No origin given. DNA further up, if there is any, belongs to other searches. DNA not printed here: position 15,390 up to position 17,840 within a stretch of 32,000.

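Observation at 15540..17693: EF-2 paralog with intact GTPase motifs but no diphthamide loop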

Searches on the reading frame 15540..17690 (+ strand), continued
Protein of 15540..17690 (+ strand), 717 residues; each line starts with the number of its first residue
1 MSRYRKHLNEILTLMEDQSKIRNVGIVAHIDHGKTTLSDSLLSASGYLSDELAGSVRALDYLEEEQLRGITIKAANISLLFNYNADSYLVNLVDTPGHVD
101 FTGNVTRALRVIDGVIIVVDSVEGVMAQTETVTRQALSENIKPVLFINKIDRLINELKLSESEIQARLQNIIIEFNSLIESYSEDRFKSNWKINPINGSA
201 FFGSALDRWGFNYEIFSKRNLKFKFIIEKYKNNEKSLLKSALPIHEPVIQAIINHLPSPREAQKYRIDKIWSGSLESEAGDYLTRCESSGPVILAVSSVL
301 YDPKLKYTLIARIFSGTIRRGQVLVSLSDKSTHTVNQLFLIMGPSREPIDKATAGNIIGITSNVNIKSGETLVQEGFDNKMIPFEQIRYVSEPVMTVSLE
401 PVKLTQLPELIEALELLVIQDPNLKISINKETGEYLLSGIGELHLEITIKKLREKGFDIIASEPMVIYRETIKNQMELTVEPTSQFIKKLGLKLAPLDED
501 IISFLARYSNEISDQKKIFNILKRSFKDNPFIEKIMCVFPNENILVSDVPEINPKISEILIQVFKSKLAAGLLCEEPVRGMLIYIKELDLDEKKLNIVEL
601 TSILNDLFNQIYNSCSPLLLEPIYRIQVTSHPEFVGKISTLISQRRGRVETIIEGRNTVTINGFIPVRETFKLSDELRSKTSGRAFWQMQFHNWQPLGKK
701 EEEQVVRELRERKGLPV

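Call 21: list_cluster_members(proteins=[P0001, P0002, P0005, P0009, P0010, P0011, P0012, P0013, P0014, P0015])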
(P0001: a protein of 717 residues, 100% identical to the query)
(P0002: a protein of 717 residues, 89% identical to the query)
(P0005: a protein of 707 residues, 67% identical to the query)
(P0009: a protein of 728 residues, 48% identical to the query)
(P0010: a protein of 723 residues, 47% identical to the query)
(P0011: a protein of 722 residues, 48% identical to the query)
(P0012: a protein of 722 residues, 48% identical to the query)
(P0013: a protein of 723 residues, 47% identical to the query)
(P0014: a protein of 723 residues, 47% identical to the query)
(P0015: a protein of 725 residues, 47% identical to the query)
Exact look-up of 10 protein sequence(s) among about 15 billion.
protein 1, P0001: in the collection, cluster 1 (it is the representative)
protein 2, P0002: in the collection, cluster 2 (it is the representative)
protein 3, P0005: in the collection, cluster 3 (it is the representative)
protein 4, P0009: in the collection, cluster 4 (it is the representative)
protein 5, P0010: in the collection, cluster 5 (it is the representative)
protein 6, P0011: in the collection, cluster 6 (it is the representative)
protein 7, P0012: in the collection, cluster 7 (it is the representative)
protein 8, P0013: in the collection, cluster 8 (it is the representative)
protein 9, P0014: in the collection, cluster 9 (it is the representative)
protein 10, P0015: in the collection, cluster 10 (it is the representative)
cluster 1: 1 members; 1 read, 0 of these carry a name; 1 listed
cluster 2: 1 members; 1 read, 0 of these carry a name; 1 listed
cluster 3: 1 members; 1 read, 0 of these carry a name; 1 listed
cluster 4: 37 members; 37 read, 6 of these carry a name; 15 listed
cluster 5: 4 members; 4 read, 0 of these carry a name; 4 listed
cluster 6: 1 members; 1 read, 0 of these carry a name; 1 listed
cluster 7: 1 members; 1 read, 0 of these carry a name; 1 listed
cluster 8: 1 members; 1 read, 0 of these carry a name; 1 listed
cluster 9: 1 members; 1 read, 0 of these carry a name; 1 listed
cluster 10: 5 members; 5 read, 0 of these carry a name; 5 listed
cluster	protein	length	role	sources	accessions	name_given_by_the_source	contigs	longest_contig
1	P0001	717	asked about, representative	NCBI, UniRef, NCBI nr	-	-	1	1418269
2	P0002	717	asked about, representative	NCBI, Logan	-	-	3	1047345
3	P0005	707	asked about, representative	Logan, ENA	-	-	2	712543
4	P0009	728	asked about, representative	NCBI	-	-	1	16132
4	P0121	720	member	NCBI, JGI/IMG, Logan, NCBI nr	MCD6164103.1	MAG: elongation factor EF-2 [Candidatus Odinarchaeota archaeon] | elongation factor EF-2 [Candidatus Odinarchaeota archaeon]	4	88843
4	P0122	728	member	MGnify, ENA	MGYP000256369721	CR=1 FL=1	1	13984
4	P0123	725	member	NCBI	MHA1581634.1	MAG: elongation factor EF-2 [Candidatus Baldrarchaeia archaeon]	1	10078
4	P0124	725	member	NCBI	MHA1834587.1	MAG: elongation factor EF-2 [Candidatus Baldrarchaeia archaeon]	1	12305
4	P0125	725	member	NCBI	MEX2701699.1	MAG: elongation factor EF-2 [Candidatus Baldrarchaeota archaeon]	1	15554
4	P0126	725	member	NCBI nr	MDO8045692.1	elongation factor EF-2 [Candidatus Baldrarchaeota archaeon]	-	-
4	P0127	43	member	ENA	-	-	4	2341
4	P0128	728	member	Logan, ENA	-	-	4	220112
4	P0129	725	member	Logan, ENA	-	-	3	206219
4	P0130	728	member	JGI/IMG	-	-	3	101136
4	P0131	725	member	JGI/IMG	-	-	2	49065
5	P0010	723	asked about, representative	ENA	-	-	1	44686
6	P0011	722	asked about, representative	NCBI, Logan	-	-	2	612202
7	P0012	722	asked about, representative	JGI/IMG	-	-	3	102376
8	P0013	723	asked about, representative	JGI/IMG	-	-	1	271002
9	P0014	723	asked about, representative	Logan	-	-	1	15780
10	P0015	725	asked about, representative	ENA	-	-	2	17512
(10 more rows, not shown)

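Call 22: find_encoding_contigs(protein=P0001, flank=2000, max_places=3)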
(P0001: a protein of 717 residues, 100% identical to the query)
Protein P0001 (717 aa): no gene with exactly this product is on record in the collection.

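Call 23: find_related_loci(query=P0121, collection=genome_contigs, flank=8000)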
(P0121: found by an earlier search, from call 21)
Query P0121 (720 aa) in genome_contigs; peptide patterns used: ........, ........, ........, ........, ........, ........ (x = any residue, [..] = any of these).
61 stretches matched a pattern; 5 encode a relative of the query (tblastn E <= 1e-3); 4 distinct loci.
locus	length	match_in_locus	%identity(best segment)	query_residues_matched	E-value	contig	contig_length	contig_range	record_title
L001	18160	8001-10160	94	1-720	0e+0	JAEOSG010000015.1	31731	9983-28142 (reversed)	MAG: Candidatus Baldrarchaeota archaeon isolate Yap30.bin4.67 contig_118, whole genome shotgun sequence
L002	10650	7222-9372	86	1-717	0e+0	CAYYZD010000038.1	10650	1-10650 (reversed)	MAG TPA_asm: uncultured archaeon isolate binchicken_co6_428 genome assembly, contig: NODE_7593_length_10650_cov_5.200094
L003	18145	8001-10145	78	1-716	0e+0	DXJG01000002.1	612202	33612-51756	MAG TPA_asm: Candidatus Baldrarchaeota archaeon isolate MAG_95 contig_2337, whole genome shotgun sequence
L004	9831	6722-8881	100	1-720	0e+0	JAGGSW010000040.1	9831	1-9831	MAG: Candidatus Odinarchaeota archaeon isolate AUK032 PB_MANV_032_c_000000000419, whole genome shotgun sequence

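Call 29: find_encoding_contigs(protein=P0002, flank=10000, max_places=2)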
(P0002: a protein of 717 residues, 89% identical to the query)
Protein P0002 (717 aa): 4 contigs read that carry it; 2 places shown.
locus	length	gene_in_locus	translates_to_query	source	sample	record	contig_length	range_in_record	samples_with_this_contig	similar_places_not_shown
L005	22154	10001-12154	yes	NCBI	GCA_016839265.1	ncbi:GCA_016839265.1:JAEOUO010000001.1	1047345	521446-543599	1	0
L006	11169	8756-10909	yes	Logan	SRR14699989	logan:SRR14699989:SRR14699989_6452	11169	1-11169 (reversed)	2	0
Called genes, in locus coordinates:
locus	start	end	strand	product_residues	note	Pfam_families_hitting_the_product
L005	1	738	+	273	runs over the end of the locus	PF01641:SelR, PF01625:PMSR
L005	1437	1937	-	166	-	-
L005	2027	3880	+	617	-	PF09843:DUF2070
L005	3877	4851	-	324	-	PF04014:MazE_antitoxin, PF01895:PhoU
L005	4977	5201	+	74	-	-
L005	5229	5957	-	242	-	PF00181:Ribosomal_L2_N, PF03947:Ribosomal_L2_C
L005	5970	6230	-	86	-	PF00276:Ribosomal_L23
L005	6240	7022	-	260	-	PF00573:Ribosomal_L4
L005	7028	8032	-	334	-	PF00297:Ribosomal_L3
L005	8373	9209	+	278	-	PF02598:Methyltrn_RNA_3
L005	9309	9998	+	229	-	PF02732:ERCC4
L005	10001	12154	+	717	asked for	PF00009:GTP_EFTU, PF03144:GTP_EFTU_D2, PF22042:EF-G_D2, PF14492:EFG_III, PF00679:EFG_C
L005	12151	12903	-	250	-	PF00899:ThiF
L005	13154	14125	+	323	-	PF04055:Radical_SAM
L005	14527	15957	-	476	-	PF13173:AAA_14, PF13635:DUF4143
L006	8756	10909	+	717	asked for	PF00009:GTP_EFTU, PF03144:GTP_EFTU_D2, PF22042:EF-G_D2, PF14492:EFG_III, PF00679:EFG_C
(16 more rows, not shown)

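Call 30: find_encoding_contigs(protein=P0005, flank=10000, max_places=2)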
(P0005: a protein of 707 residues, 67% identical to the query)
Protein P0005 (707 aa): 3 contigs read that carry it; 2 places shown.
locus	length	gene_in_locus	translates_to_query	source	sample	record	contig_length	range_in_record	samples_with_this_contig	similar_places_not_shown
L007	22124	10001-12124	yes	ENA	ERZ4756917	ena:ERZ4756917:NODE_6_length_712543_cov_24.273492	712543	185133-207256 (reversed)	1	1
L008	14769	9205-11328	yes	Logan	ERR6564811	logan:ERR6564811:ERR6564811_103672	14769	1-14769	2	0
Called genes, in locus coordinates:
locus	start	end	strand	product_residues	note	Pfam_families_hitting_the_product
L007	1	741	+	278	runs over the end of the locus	PF01641:SelR, PF01625:PMSR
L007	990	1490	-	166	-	-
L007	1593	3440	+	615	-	PF09843:DUF2070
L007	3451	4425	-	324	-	PF04014:MazE_antitoxin, PF01895:PhoU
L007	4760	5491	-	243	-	PF00181:Ribosomal_L2_N, PF03947:Ribosomal_L2_C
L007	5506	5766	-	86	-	PF00276:Ribosomal_L23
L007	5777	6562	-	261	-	PF00573:Ribosomal_L4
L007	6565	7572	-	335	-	PF00297:Ribosomal_L3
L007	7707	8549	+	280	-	PF02598:Methyltrn_RNA_3, PF14419:SPOUT_MTase_2 (faint)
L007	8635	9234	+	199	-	PF01569:PAP2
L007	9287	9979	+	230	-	PF02732:ERCC4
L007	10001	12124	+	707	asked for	PF00009:GTP_EFTU, PF22042:EF-G_D2, PF03144:GTP_EFTU_D2, PF14492:EFG_III, PF00679:EFG_C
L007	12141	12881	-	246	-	PF00899:ThiF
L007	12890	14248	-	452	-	-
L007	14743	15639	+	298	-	PF13240:Zn_Ribbon_1 (faint), PF20097:DUF6487 (faint)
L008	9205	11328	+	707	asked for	PF00009:GTP_EFTU, PF22042:EF-G_D2, PF03144:GTP_EFTU_D2, PF14492:EFG_III, PF00679:EFG_C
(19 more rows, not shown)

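Call 31: find_encoding_contigs(protein=P0006, flank=10000, max_places=2)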
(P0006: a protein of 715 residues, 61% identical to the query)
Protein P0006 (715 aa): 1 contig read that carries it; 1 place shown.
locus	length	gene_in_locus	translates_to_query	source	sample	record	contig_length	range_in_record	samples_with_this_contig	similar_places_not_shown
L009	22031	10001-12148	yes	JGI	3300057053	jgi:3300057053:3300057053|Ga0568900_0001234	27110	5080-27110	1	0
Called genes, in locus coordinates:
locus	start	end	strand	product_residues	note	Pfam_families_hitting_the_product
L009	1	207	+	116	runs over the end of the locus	-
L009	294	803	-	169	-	-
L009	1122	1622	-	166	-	-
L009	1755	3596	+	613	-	PF09843:DUF2070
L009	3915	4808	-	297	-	PF02567:PhzC-PhzF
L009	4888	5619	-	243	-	PF00181:Ribosomal_L2_N, PF03947:Ribosomal_L2_C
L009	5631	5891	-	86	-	PF00276:Ribosomal_L23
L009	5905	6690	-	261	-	PF00573:Ribosomal_L4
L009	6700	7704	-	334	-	PF00297:Ribosomal_L3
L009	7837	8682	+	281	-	PF02598:Methyltrn_RNA_3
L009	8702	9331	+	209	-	PF01569:PAP2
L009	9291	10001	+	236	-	PF02732:ERCC4, PF12826:HHH_2 (weak)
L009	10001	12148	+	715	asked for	PF00009:GTP_EFTU, PF22042:EF-G_D2, PF03144:GTP_EFTU_D2, PF14492:EFG_III, PF00679:EFG_C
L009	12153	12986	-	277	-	-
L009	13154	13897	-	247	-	PF00899:ThiF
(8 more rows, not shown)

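Call 37: search_protein_families(library=ncbifam, proteins=[P0121, P0112], max_evalue=0.00001)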
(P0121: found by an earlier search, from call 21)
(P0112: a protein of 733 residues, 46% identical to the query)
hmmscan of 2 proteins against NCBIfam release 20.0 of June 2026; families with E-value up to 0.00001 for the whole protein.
P0121 (720 aa): 32 families (the best 25 are shown)
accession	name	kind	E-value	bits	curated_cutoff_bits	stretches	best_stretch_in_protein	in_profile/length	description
TIGR00490.1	aEF-2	equivalog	1e-243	810.6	738.45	1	1-716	5-718/720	elongation factor EF-2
TIGR00484.1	EF-G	equivalog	9.8e-98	328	659.4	3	13-163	8-156/691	elongation factor G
NF009381.0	PRK12740.1-5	subfamily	3.6e-96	323.1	583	3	241-469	267-485/692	elongation factor G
NF009891.0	PRK13351.1-1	equivalog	2.4e-73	247.8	597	3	241-469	252-475/681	elongation factor G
TIGR01394.1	TypA_BipA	equivalog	8.8e-70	235.6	757.3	3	15-153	1-135/594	translational GTPase TypA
NF058620.1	EFG2_Bacteroid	exception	2.4e-60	204.7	1000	2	275-712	290-714/717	elongation factor G2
NF012153.1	tet_protect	equivalog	2.8e-56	191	775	2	17-160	2-143/614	tetracycline resistance ribosomal protection protein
TIGR01393.1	lepA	equivalog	1e-54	186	533.9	2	14-147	2-135/595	translation elongation factor 4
NF009379.0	PRK12740.1-3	equivalog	2.2e-53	181.8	513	3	278-468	284-466/674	elongation factor G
NF009377.1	PRK12740.1-1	equivalog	3.2e-50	171.3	890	3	241-469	271-500/700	elongation factor G-like protein EF-G2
NF007583.0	PRK10218.1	equivalog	3.8e-45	154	1260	2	13-146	3-132/607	ribosome-dependent GTPase TypA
NF009892.0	PRK13351.1-3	equivalog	1.3e-44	152.7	640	3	14-148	2-139/623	elongation factor G-like protein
NF033148.1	tet_protect_M_W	exception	6.2e-38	130.5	1100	2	15-163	3-149/639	TetM/TetW/TetO/TetS family tetracycline resistance ribosomal protection protein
NF000120.3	47473_otr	exception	1.7e-34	119.4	900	1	17-147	4-132/608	tetracycline resistance ribosomal protection protein Otr(A)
NF001964.0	PRK00741.1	equivalog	1.1e-33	116.5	473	2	15-150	12-149/529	peptide chain release factor 3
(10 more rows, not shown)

P0112 (733 aa): 33 families (the best 25 are shown)
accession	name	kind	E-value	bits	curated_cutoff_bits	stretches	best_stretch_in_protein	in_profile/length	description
TIGR00490.1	aEF-2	equivalog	1.3e-273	909.5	738.45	1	5-722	4-720/720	elongation factor EF-2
TIGR00484.1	EF-G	equivalog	4.3e-100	335.8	659.4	3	16-167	6-155/691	elongation factor G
NF009381.0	PRK12740.1-5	subfamily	3.2e-96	323.3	583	2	246-716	267-688/692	elongation factor G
NF009891.0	PRK13351.1-1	equivalog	3.6e-74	250.6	597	3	246-472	252-474/681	elongation factor G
TIGR01394.1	TypA_BipA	equivalog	3.5e-63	213.8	757.3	3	20-153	1-130/594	translational GTPase TypA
NF058620.1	EFG2_Bacteroid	exception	9.3e-59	199.5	1000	2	282-715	292-713/717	elongation factor G2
NF009377.1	PRK12740.1-1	equivalog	3.2e-57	194.4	890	3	246-473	271-500/700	elongation factor G-like protein EF-G2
NF012153.1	tet_protect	equivalog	8.7e-54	182.8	775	3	22-152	2-130/614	tetracycline resistance ribosomal protection protein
NF009379.0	PRK12740.1-3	equivalog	1.9e-53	182.1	513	3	282-472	283-466/674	elongation factor G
TIGR01393.1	lepA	equivalog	4.6e-52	177.2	533.9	2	19-150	2-133/595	translation elongation factor 4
NF009892.0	PRK13351.1-3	equivalog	6.2e-42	143.8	640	2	19-154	2-140/623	elongation factor G-like protein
NF033148.1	tet_protect_M_W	exception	3.3e-37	128.1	1100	2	19-168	2-149/639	TetM/TetW/TetO/TetS family tetracycline resistance ribosomal protection protein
NF007583.0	PRK10218.1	equivalog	1.9e-36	125.3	1260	1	18-151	3-132/607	ribosome-dependent GTPase TypA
NF000120.3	47473_otr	exception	2.3e-36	125.6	900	1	22-151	4-131/608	tetracycline resistance ribosomal protection protein Otr(A)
NF012155.1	tet_protect_M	exception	8.7e-30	103.5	1420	1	20-168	3-149/639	tetracycline resistance ribosomal protection protein Tet(M)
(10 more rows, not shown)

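Call 38: search_protein_representatives(protein=P0001)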
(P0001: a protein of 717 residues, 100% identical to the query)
Query: 717 residues. Proteins with E-value up to 0.001 (for the whole library): 30730; up to 1e-10: 13107; up to 1e-30: 1853. The best 150 are listed.
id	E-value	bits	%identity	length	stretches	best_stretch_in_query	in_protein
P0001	0.0e+00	1567.6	100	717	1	1-717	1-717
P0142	3.9e-181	619.9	42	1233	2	32-716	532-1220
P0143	4.4e-176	603.2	45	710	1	2-715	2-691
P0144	6.6e-173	592.7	43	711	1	6-716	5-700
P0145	6.3e-172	589.5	43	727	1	4-715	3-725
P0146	4.0e-171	586.8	41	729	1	1-715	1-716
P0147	2.8e-159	547.7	38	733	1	6-715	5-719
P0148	5.2e-159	546.8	41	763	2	1-519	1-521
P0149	4.2e-156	537.2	43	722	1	10-701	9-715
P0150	7.7e-156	536.3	41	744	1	4-715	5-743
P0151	9.2e-148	509.7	40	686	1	9-702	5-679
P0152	1.4e-146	505.8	38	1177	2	23-716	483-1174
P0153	1.8e-143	495.5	37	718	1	6-715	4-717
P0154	4.6e-143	494.1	44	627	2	70-486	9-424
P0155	2.2e-141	488.6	38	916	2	32-715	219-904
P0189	7.3e-109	381.1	34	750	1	17-715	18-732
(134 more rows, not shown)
